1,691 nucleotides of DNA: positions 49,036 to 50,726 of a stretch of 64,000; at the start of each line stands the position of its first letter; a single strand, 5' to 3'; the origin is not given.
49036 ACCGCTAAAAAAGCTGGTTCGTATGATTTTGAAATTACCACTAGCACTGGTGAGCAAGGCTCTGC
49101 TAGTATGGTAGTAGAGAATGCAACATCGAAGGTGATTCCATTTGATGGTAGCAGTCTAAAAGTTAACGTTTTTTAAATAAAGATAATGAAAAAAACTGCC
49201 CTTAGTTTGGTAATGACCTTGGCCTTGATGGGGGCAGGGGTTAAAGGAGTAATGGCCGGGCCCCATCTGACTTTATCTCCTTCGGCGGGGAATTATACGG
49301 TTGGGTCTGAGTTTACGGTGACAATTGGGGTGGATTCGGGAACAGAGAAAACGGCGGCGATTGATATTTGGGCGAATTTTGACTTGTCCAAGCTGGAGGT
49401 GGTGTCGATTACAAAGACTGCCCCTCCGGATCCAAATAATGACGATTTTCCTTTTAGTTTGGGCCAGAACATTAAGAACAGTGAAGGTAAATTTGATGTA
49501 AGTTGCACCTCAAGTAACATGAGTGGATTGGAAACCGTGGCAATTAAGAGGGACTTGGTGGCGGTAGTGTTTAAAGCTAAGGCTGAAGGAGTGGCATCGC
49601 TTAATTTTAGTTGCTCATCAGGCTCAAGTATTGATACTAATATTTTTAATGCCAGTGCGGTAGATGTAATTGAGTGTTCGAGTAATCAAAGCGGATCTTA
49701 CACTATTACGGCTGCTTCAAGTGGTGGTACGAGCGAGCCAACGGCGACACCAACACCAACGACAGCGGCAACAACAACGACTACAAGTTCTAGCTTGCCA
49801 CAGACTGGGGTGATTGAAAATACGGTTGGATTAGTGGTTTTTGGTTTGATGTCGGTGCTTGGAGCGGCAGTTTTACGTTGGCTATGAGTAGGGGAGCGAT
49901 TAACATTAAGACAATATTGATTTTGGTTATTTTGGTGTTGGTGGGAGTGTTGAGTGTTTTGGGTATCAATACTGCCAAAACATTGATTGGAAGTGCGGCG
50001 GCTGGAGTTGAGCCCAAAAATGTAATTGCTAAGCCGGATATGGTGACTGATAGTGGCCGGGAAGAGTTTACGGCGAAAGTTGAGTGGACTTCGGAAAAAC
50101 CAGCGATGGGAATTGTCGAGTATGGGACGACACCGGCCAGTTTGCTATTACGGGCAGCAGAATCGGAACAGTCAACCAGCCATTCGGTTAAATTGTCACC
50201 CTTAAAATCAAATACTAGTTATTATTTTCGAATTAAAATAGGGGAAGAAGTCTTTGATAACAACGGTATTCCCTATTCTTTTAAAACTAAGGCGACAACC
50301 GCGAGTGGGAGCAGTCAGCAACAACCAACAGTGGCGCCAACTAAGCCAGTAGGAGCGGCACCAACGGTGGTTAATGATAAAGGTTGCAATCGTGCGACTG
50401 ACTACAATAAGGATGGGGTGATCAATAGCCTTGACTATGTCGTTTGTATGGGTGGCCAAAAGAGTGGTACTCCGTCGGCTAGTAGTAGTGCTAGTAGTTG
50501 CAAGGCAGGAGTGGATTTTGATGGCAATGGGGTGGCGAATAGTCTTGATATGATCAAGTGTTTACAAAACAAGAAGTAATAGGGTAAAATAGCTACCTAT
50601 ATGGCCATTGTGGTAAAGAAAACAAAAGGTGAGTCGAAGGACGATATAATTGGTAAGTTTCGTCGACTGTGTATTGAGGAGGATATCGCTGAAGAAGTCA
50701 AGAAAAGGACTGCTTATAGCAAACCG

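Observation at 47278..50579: Cellulosome-style cohesin-dockerin assembly with a sortase-anchored cohesin in a minimal-genome bacterium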

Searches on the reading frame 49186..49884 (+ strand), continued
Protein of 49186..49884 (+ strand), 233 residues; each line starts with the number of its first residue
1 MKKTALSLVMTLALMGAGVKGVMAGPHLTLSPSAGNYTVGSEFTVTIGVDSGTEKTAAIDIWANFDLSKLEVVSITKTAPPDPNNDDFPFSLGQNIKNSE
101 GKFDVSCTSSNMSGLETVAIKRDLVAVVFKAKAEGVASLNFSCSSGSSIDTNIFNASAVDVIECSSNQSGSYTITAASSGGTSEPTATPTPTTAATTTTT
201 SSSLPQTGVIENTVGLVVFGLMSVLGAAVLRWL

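Call 68: fold_search(model_id=the predicted structure, library=pdb)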
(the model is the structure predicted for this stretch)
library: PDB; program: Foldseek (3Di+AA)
matches with E <= 10: 1995; with E <= 0.001: 70
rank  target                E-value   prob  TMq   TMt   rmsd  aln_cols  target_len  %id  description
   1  6kgf_C                4.5e-09  1.00  0.49  0.74   3.2       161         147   14  Crystal structure of CaDoc0917(R16D)-CaCohA2 complex at pH 8.2 (released 2020-07-08)
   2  5lxv_C                5.3e-09  1.00  0.50  0.65   5.6       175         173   15  Crystal structure of Ruminococcus flavefaciens scaffoldin C cohesin in complex with a dockerin from an uncharacterized (released 2016-10-19)
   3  6kgf_A                6.6e-09  1.00  0.49  0.76   3.9       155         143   14  Crystal structure of CaDoc0917(R16D)-CaCohA2 complex at pH 8.2 (released 2020-07-08)
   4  5lxv_A                7.8e-09  1.00  0.50  0.66   5.6       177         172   15  Crystal structure of Ruminococcus flavefaciens scaffoldin C cohesin in complex with a dockerin from an uncharacterized (released 2016-10-19)
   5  1g1k_A                9.7e-09  1.00  0.49  0.75   3.7       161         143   17  COHESIN MODULE FROM THE CELLULOSOME OF CLOSTRIDIUM CELLULOLYTICUM (released 2000-11-22)
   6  5nrm_A                1.2e-08  1.00  0.50  0.79   2.6       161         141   17  Crystal structure of the sixth cohesin from Acetivibrio cellulolyticus' scaffoldin B in complex with Cel5 dockerin S51 (released 2018-01-31)
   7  6kgc_A                1.5e-08  1.00  0.50  0.77   3.8       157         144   13  Crystal structure of CaDoc0917(R49D)-CaCohA2 complex at pH 5.4 (released 2020-07-08)
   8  6kge_A                1.9e-08  1.00  0.48  0.76   3.9       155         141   14  Crystal structure of CaDoc0917(R16D)-CaCohA2 complex at pH 5.5 (released 2020-07-08)
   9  4dh2_C                1.9e-08  1.00  0.50  0.72   3.6       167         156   10  Crystal structure of Coh-OlpC(Cthe_0452)-Doc435(Cthe_0435) complex: A novel type I Cohesin-Dockerin complex from Clost (released 2012-11-28)
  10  2vn5_C                2.8e-08  1.00  0.48  0.71   3.9       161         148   17  The Clostridium cellulolyticum dockerin displays a dual binding mode for its cohesin partner (released 2008-05-20)
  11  4dh2_A                4.3e-08  1.00  0.50  0.72   3.6       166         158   10  Crystal structure of Coh-OlpC(Cthe_0452)-Doc435(Cthe_0435) complex: A novel type I Cohesin-Dockerin complex from Clost (released 2012-11-28)
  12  2vn6_A                4.8e-08  1.00  0.48  0.70   3.7       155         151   17  The Clostridium cellulolyticum dockerin displays a dual binding mode for its cohesin partner (released 2008-05-13)
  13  2ccl_A                5.1e-08  1.00  0.45  0.68   6.2       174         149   11  THE S45A, T46A MUTANT OF THE TYPE I COHESIN-DOCKERIN COMPLEX FROM THE CELLULOSOME OF CLOSTRIDIUM THERMOCELLUM (released 2007-02-13)
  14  6kgd_A                5.4e-08  1.00  0.49  0.74   3.9       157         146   14  Crystal structure of CaDoc0917(R49D)-CaCohA2 complex at pH 8.0 (released 2020-07-08)
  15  2vn5_A                5.4e-08  1.00  0.48  0.73   3.6       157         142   17  The Clostridium cellulolyticum dockerin displays a dual binding mode for its cohesin partner (released 2008-05-20)
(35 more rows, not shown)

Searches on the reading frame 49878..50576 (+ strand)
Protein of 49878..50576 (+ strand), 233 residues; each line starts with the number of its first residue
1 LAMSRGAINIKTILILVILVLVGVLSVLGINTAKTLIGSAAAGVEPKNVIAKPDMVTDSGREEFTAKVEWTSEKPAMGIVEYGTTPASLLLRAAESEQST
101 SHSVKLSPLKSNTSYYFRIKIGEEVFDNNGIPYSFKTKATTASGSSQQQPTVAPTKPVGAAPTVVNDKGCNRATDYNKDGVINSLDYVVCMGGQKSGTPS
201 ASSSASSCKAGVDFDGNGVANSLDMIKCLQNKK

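Call 3: search_protein_families(library=pfam, proteins=[window:49878-50576:+], max_evalue=1)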
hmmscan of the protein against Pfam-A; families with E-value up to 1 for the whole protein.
window:49878-50576:+ (233 aa): 3 families
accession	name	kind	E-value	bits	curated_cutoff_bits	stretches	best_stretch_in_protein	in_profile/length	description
PF16656.11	Pur_ac_phosph_N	-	5.2e-07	30.6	30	1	65-137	14-93/93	Purple acid Phosphatase, N-terminal domain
PF00404.24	Dockerin_1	-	8.4e-05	23.1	22.9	1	174-225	2-49/57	Dockerin type I domain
PF15128.11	T_cell_tran_alt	-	0.033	14.4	27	1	181-207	52-78/92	T-cell leukemia translocation-altered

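Call 4: search_protein_families(library=ncbifam, proteins=[window:49878-50576:+], max_evalue=1)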
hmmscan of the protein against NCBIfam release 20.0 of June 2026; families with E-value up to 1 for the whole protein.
window:49878-50576:+ (233 aa): 1 family
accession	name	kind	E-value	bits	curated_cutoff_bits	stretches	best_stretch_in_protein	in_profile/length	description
NF058638.1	AlkPhosPhoDBac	equivalog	0.061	11.5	1000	1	93-127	115-149/574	alkaline phosphatase PhoD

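Call 36: search_protein_families(library=pfam, alignment_id=A4, max_evalue=0.01)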
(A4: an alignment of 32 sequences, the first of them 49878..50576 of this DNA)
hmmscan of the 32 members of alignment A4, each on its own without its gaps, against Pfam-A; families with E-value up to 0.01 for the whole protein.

A. member 1, window:49878-50576:+ (233 aa): 2 families
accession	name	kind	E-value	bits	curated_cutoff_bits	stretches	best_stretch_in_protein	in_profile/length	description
PF16656.11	Pur_ac_phosph_N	-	5.2e-07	30.6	30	1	65-137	14-93/93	Purple acid Phosphatase, N-terminal domain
PF00404.24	Dockerin_1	-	8.4e-05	23.1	22.9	1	174-225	2-49/57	Dockerin type I domain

B. families by the number of members that match (of 32 scanned): 9 families
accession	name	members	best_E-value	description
PF16656.11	Pur_ac_phosph_N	32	2.9e-11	Purple acid Phosphatase, N-terminal domain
PF00404.24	Dockerin_1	26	5.5e-08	Dockerin type I domain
PF00041.27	fn3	15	1.5e-07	Fibronectin type III domain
PF00036.39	EF-hand_1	6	6.7e-05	EF hand domain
PF25814.1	fn3_SORL1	6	0.00023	SORL1-like, fn3 domain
PF13405.12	EF-hand_6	5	0.00042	EF-hand domain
PF16655.11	PhoD_N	3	0.00095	PhoD-like phosphatase, N-terminal domain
PF13202.12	EF-hand_5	2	4.2e-05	EF hand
PF13499.12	EF-hand_7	1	0.0024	EF-hand domain pair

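Call 54: search_solved_structures(query=A4, max_evalue=1, show_alignments=1)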
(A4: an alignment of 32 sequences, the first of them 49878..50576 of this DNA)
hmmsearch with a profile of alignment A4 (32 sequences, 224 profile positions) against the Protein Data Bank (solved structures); distinct sequences matched with E-value up to 1: 58.
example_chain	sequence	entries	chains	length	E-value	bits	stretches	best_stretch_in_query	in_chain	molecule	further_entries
2y3n_B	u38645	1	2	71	2.3e-07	33.7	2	165-219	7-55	CELLULOSOMAL FAMILY-48 PROCESSIVE GLYCOSIDE HYDROLASE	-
4fl4_A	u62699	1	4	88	4.8e-06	29.4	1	161-217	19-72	Glycoside hydrolase family 9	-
1ohz_B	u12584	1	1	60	9.9e-06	28.4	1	166-218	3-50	ENDO-1,4-BETA-XYLANASE Y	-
3ox5_A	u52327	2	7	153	2.6e-05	27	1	159-211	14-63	Calcium-binding protein 1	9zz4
2lan_A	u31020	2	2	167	3.3e-05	26.7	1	159-210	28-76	Calcium-binding protein 1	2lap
2ccl_B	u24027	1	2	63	3.7e-05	26.5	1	166-218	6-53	ENDO-1,4-BETA-XYLANASE Y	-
3ox6_A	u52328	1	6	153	5.7e-05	25.9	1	159-211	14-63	Calcium-binding protein 1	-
4cj0_A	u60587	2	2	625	0.00029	23.6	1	166-217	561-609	ENDOGLUCANASE D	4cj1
1clc_A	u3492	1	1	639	0.0003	23.6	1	166-217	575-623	ENDOGLUCANASE CELD; EC: 3.2.1.4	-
6kg9_A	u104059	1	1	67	0.00035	23.3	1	165-219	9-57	And cellulose-binding endoglucanase family 9 CelL ortholog dockerin domain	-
6bt9_A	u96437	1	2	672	0.00048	22.9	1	43-141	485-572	Chitinase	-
6kgc_B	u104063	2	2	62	0.0012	21.6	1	166-219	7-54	And cellulose-binding endoglucanase family 9 CelL ortholog dockerin domain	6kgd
6kge_D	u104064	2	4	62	0.0015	21.3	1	166-219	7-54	And cellulose-binding endoglucanase family 9 CelL ortholog dockerin domain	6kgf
1y6w_A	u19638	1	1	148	0.0064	19.2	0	158-214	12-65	Calmodulin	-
1daq_A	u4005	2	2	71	0.0079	18.9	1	166-216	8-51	ENDOGLUCANASE SS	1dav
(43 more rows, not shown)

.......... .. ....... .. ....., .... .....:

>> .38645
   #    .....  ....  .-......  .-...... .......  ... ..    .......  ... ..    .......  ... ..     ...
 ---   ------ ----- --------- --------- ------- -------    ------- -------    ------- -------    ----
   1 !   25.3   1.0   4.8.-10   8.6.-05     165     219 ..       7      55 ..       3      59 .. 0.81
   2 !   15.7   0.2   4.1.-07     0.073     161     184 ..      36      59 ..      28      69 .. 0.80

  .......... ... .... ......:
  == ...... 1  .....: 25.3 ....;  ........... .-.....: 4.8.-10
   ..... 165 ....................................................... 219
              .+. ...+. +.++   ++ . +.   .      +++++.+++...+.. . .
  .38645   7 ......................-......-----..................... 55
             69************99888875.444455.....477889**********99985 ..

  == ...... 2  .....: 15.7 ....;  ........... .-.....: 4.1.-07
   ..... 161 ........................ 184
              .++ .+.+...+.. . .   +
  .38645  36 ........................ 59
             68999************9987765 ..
